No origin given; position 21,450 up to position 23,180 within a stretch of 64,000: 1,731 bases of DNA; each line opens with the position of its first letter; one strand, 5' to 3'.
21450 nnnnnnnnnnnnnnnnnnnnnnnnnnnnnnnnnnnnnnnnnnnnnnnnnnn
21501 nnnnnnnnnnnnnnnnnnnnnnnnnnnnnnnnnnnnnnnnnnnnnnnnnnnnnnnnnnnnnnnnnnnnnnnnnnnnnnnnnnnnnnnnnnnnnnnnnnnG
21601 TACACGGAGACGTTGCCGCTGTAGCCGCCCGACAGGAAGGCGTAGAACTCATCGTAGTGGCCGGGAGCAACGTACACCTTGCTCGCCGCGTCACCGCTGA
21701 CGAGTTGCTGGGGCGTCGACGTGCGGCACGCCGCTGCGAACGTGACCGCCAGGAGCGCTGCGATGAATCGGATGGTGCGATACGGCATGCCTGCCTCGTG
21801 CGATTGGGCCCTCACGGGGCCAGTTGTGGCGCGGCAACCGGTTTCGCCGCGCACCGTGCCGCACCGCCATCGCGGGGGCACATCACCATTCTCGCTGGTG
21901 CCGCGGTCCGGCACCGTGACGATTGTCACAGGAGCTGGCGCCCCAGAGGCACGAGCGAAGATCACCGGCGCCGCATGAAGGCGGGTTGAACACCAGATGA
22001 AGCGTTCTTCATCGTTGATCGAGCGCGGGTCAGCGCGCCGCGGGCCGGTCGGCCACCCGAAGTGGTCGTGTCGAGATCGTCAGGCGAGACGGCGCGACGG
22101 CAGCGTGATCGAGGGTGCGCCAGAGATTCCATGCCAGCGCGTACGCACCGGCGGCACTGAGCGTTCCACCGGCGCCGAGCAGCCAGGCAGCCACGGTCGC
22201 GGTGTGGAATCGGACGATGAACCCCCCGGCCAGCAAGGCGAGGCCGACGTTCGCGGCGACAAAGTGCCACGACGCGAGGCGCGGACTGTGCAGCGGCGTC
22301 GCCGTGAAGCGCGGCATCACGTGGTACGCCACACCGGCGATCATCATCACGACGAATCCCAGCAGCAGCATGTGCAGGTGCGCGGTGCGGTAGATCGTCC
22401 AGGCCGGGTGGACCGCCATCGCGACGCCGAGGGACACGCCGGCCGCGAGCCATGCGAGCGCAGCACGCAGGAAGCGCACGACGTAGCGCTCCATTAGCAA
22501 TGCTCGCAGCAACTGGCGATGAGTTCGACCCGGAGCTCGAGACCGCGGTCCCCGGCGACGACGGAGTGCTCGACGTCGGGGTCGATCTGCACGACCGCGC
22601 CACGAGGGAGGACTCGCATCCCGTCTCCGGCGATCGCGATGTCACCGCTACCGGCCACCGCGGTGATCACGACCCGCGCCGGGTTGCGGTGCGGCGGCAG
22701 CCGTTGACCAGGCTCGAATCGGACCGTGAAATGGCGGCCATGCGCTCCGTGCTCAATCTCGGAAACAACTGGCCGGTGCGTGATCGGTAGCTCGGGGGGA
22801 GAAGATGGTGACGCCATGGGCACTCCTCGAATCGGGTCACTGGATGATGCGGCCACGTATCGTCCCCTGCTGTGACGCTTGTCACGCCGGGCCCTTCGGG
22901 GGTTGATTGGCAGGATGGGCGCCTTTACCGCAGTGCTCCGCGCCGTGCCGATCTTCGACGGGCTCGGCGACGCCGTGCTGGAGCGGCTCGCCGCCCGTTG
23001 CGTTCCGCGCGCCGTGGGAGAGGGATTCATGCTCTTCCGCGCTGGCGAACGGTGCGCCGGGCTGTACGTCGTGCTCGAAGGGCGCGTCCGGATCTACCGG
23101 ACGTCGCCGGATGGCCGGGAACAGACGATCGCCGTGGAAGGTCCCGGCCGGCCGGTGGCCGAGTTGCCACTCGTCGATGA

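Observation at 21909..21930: nosZ upstream region carries a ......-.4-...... palindrome inside a 22-nt string repeated verbatim 19 kb away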

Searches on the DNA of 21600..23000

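Call 57: search_rna_families(source=window, start=21600, end=23000, threshold=evalue, max_evalue=1)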
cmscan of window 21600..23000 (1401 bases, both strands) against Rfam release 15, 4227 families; matches with E-value up to 1: 0.
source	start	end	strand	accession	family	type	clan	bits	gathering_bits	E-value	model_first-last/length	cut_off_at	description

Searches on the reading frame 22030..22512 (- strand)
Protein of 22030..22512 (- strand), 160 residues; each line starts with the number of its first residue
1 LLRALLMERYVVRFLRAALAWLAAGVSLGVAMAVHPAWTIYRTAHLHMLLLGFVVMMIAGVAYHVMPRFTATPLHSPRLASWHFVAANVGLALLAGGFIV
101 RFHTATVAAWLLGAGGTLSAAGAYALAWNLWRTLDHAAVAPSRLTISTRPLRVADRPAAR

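Call 25: search_protein_families(library=ncbifam, proteins=[window:22030-22512:-], max_evalue=0.01)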
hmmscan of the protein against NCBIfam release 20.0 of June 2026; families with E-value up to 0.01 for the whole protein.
window:22030-22512:- (160 aa): 4 families
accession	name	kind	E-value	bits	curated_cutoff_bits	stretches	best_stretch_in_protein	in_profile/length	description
NF011053.0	PRK14485.1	subfamily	3.6e-07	28.8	1080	1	33-95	337-396/716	putative bifunctional cbb3-type cytochrome c oxidase subunit I/II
TIGR00780.1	ccoN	equivalog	6e-07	28.7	583.15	1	37-96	336-396/474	cytochrome-c oxidase, cbb3-type subunit I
TIGR02891.1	CtaD_CoxA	equivalog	0.0002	20.2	670.75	1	22-93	345-416/504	cytochrome c oxidase subunit I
NF050116.1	cyt_aa3_Actin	exception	0.0062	15.4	880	1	22-92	344-414/522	aa3-type cytochrome oxidase subunit I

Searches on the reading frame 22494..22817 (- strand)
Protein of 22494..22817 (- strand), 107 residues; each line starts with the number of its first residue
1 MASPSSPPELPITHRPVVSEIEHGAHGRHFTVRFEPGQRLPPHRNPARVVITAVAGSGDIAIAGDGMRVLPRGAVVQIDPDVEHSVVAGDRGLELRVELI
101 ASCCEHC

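Call 25: search_protein_families(library=ncbifam, proteins=[window:22494-22817:-], max_evalue=0.01)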
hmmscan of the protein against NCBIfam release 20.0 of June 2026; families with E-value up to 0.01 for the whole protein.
window:22494-22817:- (107 aa): 1 family
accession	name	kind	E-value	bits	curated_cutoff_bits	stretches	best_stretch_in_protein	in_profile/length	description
NF049940.1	MandnitrLy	equivalog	1.8e-05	24.5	140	1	22-84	30-92/130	(R)-mandelonitrile lyase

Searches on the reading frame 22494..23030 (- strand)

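Call 7: search_protein_families(library=pfam, proteins=[window:22494-23030:-])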
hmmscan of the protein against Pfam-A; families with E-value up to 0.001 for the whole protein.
window:22494-23030:- (178 aa): 1 family
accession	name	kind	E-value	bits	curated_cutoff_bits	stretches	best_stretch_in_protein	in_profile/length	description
PF07883.17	Cupin_2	-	6.9e-06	26.1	27.2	1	102-159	2-58/70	Cupin domain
